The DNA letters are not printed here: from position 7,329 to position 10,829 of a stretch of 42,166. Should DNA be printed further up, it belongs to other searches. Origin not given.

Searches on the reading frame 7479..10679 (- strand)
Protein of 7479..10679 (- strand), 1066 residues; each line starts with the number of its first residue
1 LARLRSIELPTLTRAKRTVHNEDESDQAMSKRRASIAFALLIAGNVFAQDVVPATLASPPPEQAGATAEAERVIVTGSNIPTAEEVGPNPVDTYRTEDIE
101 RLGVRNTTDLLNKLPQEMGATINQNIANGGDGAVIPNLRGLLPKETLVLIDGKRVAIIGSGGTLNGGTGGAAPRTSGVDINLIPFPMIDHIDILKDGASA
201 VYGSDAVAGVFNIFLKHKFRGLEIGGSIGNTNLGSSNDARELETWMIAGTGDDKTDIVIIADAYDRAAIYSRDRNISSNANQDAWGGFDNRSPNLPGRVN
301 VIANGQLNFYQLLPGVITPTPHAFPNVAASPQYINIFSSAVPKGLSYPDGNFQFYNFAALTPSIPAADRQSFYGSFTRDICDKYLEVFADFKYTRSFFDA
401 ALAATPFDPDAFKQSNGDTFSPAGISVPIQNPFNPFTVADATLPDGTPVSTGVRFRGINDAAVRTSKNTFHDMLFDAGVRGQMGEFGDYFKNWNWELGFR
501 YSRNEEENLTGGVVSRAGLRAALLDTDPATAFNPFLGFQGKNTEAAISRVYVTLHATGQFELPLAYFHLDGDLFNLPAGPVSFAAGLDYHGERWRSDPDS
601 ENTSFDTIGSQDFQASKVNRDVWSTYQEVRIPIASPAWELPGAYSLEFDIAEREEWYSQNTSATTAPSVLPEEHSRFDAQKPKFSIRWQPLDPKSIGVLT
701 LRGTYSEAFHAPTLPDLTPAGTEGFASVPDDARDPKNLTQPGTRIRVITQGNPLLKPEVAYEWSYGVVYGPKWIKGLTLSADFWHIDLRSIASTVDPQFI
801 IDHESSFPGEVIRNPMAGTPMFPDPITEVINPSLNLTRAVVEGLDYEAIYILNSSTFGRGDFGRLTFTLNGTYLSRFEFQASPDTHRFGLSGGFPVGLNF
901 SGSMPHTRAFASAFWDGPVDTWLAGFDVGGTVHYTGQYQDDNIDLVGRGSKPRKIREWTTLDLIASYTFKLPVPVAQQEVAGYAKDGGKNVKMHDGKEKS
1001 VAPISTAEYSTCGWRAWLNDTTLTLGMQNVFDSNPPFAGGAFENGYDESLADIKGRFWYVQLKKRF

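Call 8: search_protein_families(library=pfam, proteins=[window:7479-10679:-], max_evalue=0.001)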
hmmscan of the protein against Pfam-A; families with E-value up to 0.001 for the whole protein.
window:7479-10679:- (1066 aa): 2 families
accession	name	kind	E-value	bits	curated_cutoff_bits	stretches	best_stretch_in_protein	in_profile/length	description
PF00593.30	TonB_dep_Rec_b-barrel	-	2.1e-25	90.9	27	1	478-970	42-424/436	TonB dependent receptor-like, beta-barrel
PF07715.20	Plug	-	2e-16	60.9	23.9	1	88-210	6-107/107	TonB-dependent Receptor Plug Domain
